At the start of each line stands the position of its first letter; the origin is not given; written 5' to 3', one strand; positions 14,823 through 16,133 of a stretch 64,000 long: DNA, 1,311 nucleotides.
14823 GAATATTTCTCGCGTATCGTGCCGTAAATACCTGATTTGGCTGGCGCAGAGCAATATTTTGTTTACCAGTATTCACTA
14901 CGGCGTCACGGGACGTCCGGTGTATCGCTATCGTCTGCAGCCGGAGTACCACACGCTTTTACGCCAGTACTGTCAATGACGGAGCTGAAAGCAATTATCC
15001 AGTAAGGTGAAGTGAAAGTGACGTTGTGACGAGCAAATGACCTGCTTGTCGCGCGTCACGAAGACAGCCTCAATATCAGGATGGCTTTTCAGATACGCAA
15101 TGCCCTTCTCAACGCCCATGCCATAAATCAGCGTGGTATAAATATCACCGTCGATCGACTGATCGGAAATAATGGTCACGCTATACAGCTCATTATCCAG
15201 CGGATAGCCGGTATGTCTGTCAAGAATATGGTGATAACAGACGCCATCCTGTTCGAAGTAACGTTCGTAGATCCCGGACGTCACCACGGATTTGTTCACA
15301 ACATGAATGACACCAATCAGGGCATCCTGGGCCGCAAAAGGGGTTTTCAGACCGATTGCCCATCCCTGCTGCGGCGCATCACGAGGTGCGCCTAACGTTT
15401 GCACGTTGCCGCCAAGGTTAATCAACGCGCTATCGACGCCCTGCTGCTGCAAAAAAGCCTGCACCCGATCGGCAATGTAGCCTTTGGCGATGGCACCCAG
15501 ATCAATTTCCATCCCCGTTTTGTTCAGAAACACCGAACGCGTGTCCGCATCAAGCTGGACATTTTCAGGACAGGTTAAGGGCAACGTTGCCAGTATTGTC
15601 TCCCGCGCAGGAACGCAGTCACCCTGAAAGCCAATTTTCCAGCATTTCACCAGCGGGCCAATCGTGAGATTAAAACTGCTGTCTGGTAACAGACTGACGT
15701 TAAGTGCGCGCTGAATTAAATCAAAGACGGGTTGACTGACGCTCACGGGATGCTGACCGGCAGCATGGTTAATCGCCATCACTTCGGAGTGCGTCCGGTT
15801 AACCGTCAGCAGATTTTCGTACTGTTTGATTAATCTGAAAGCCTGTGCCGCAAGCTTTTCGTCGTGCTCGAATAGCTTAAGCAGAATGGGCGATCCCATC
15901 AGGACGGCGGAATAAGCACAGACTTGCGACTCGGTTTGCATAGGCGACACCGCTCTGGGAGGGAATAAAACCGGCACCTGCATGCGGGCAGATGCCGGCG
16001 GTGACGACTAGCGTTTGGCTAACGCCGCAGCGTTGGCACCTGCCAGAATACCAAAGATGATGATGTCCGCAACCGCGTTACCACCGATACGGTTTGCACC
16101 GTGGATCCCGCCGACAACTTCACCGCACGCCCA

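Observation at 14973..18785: Cytoplasmic ApbE plus a 925-aa three-domain (OYE / FMN_bind / FAD_binding_2) reductase: candidate soluble NADH:fumarate or 2-enoate reductase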

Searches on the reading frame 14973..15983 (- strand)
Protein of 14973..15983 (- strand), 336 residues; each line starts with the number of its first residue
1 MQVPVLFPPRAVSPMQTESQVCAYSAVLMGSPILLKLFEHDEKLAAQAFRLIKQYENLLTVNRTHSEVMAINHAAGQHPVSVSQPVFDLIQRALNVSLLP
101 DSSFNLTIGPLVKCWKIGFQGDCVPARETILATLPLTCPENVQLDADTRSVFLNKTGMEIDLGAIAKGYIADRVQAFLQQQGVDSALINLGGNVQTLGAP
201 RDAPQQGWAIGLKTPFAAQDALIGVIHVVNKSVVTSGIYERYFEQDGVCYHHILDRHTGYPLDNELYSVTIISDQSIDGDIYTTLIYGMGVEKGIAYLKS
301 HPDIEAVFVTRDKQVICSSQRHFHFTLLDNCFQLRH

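Call 3: search_protein_families(library=pfam, proteins=[window:14973-15983:-])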
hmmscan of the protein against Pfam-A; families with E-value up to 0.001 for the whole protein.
window:14973-15983:- (336 aa): 1 family
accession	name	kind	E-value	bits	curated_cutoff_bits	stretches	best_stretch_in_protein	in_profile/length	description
PF02424.20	ApbE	-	3.3e-81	273.1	25.6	1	29-308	1-266/266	ApbE family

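Call 4: search_protein_families(library=ncbifam, proteins=[window:14973-15983:-])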
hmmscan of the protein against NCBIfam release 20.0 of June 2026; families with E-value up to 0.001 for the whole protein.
window:14973-15983:- (336 aa): 1 family
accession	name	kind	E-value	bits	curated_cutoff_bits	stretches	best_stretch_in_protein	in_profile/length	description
NF007774.0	PRK10461.1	equivalog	9.1e-37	126.7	498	1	42-298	59-317/351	FAD:protein FMN transferase ApbE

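Call 50: search_solved_structures(query=window:14976-15983:-, max_evalue=1e-10, show_alignments=2)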
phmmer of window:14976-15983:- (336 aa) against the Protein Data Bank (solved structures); distinct sequences matched with E-value up to 1e-10: 13.
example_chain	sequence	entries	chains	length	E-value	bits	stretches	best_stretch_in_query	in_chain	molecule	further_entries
7esa_A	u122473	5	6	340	9.1e-68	232.2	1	24-334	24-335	FAD:protein FMN transferase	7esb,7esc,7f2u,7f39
4ifu_A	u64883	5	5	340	1.2e-53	185.8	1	46-332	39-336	FAD:protein FMN transferase | Thiamine biosynthesis lipoprotein ApbE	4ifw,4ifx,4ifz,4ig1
7mgt_A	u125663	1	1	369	1.6e-53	185.4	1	46-332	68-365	FAD:protein FMN transferase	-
4xdr_A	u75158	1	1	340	1.6e-52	182.2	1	46-332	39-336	FAD:protein FMN transferase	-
4xdt_A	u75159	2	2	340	1.6e-52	182.1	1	46-332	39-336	FAD:protein FMN transferase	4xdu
6nxi_A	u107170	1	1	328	1.5e-38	136.2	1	43-302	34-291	FAD:protein FMN transferase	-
6nxj_A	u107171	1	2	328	3.7e-37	131.7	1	43-302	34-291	FAD:protein FMN transferase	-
1vrm_A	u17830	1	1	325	3.6e-32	115.3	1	67-289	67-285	hypothetical protein TM1553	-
5mgy_H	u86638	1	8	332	4.4e-32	115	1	23-318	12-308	FAD:protein FMN transferase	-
4xgx_A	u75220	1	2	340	6.1e-32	114.5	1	55-298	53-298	FAD:protein FMN transferase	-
4xgw_A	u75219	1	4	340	2e-31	112.8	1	55-298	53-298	FAD:protein FMN transferase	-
3pnd_A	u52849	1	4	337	2.1e-31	112.7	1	56-296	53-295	Thiamine biosynthesis lipoprotein ApbE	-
2o18_A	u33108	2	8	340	7.2e-31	111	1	55-298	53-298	Thiamine biosynthesis lipoprotein apbE | FAD:protein FMN transferase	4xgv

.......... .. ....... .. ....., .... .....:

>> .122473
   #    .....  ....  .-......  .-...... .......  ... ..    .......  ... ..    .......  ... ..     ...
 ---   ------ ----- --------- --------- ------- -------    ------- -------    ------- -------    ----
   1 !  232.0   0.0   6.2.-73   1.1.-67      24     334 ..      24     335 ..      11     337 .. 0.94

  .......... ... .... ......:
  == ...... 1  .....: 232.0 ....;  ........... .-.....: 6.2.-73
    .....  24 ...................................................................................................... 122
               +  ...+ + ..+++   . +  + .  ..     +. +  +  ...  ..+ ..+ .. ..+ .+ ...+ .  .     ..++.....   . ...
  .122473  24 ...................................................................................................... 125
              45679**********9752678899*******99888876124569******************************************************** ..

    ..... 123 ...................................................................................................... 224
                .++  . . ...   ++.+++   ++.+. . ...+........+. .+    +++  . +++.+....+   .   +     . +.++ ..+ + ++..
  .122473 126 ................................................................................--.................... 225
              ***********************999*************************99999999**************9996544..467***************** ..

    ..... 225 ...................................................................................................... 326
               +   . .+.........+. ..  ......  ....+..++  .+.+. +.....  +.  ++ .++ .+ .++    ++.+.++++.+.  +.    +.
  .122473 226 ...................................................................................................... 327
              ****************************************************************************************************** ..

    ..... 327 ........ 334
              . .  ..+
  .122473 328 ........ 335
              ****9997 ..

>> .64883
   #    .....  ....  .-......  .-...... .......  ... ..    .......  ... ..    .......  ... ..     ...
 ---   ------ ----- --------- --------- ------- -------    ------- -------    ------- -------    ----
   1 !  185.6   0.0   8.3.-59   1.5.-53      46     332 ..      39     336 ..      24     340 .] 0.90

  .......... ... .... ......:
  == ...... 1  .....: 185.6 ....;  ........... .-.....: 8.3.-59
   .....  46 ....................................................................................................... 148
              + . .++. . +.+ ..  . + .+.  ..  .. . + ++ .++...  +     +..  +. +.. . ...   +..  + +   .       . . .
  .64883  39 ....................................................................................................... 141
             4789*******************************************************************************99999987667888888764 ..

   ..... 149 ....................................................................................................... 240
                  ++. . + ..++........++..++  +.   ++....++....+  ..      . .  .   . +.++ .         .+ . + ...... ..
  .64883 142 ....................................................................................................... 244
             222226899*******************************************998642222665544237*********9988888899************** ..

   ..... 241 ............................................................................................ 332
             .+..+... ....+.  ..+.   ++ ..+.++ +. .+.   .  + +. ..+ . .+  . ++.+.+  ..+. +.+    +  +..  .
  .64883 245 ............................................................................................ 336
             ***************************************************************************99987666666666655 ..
